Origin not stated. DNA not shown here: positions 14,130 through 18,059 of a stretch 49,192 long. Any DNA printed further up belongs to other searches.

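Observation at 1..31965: One locus holds an export machine, a candidate S-layer subunit and an slg-like glycan assembly line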

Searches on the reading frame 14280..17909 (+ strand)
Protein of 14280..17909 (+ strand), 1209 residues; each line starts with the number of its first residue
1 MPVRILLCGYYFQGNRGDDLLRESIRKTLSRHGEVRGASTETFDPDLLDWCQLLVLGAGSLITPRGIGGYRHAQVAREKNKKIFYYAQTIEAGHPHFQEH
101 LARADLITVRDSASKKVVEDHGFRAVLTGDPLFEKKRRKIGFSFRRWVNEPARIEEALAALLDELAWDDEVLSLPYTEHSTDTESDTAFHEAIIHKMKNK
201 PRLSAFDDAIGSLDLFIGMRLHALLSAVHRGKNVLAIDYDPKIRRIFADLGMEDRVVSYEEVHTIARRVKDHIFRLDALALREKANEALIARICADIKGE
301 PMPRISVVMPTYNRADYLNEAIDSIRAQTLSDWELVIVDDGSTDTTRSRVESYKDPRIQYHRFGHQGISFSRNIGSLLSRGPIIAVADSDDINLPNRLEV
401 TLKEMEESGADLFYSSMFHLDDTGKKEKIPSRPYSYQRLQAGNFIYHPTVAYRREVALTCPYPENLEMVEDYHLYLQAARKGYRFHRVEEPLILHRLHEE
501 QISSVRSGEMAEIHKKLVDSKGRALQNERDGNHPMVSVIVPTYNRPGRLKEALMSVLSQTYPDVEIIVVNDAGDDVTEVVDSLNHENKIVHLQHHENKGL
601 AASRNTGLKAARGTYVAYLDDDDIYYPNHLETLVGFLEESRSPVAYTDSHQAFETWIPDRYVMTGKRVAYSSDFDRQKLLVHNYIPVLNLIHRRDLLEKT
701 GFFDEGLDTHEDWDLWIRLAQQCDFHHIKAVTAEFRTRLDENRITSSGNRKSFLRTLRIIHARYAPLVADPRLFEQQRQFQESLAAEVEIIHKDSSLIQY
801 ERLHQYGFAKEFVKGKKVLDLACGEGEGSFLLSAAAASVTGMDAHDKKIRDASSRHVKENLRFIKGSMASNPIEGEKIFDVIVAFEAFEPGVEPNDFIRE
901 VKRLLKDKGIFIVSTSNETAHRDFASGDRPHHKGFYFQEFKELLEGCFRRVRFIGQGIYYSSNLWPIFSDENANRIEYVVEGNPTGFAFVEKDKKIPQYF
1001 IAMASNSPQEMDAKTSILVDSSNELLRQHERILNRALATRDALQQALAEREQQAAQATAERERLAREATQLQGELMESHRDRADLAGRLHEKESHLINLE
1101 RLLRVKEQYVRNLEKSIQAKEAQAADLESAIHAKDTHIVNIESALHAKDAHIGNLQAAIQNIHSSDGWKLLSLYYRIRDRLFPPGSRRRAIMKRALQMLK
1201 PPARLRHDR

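Call 4: search_protein_families(library=pfam, proteins=[window:14280-17909:+])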
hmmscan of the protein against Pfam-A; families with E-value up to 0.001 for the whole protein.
window:14280-17909:+ (1209 aa): 14 families
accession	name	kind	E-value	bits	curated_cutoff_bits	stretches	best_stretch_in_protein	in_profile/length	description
PF00535.33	Glycos_transf_2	-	4.1e-65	219.2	23.3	2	537-695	1-163/168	Glycosyl transferase family 2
PF04230.19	PS_pyruv_trans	-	4.2e-26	92.9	25.3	1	15-241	1-280/280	Polysaccharide pyruvyl transferase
PF13641.12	Glyco_tranf_2_3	-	2.7e-25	90.2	27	2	534-721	1-196/230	Glycosyltransferase like family 2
PF10111.15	Glyco_tranf_2_2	-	2.6e-24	86.6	27.3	2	537-743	1-223/276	Glycosyltransferase like family 2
PF13847.12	Methyltransf_31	-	1.4e-16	60.9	27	1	814-920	3-114/145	Methyltransferase domain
PF08241.18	Methyltransf_11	-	3.1e-14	53.8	21.2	1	819-913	1-95/95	Methyltransferase domain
PF13649.12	Methyltransf_25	-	1.7e-12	48.3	27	1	818-909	1-97/97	Methyltransferase domain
PF13489.12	Methyltransf_23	-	2.1e-10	41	27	1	808-921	16-124/164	Methyltransferase domain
PF08242.18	Methyltransf_12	-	6e-08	33.8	30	1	819-911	1-98/98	Methyltransferase domain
PF03848.20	TehB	-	6.7e-06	26.1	20.4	1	809-883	25-100/193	Tellurite resistance protein TehB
PF08614.16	ATG16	-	4e-05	24.3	33.7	1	1024-1158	26-173/200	Autophagy protein 16 (ATG16)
PF19220.6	Rod_CreS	-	0.00015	21.4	100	1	1029-1160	11-142/359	Crescentin, rod domain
PF13704.12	Glyco_tranf_2_4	-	0.00077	20.3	27.5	0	313-362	2-49/98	Glycosyl transferase family 2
PF13632.12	Glyco_trans_2_3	-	0.0008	19.7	27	0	615-722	1-109/198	Glycosyl transferase family group 2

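Call 52: search_solved_structures(query=window:14280-17906:+, max_evalue=0.001)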
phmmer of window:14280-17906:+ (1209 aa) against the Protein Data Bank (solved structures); distinct sequences matched with E-value up to 0.001: 37.
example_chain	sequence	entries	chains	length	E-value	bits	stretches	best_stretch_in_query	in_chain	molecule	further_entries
9jma_A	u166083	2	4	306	1.5e-25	92.5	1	535-724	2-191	GalNAc(5)-diNAcBac-PP-undecaprenol beta-1,3-glucosyltransferase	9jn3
2z87_A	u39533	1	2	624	4.7e-25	90.8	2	302-520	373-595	Chondroitin synthase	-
2z86_A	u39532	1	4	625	4.8e-25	90.8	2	302-520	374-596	Chondroitin synthase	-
6p61_A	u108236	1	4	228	5.5e-16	60.8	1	533-759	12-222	Glycosyltransferase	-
5hea_A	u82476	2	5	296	1.2e-14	56.3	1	532-646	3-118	Putative glycosyltransferase (GalT1)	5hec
6h1j_A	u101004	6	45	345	1.5e-12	49.5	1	531-643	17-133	Probable ss-1,3-N-acetylglucosaminyltransferase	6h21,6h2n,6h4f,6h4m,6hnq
3bcv_A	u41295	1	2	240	2.2e-12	48.9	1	534-647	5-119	Putative glycosyltransferase protein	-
3l8d_A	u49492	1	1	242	2.9e-12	48.5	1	808-921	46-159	Methyltransferase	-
1h7l_A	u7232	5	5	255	3.4e-12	48.3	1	303-456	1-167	SPORE COAT POLYSACCHARIDE BIOSYNTHESIS PROTEIN SPSA | PROTEIN (SPORE COAT POLYSACCHARIDE BIOSYNTHESIS PROTEIN SPSA)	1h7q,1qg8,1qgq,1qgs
8vh7_A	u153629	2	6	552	1.4e-11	46.2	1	523-646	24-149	Heparosan synthase B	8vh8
8viw_A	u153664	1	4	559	1.4e-11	46.2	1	523-646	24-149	Heparosan synthase B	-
5tze_C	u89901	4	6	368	6.7e-10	40.7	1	537-646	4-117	Glycosyl transferase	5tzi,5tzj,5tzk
5tz8_A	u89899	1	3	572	1.9e-09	39.1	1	537-646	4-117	Glycosyl transferase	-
1ve3_A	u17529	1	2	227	2.9e-09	38.6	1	811-913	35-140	hypothetical protein PH0226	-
8bz4_A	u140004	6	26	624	1.1e-08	36.7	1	293-636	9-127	Glycosyltransferase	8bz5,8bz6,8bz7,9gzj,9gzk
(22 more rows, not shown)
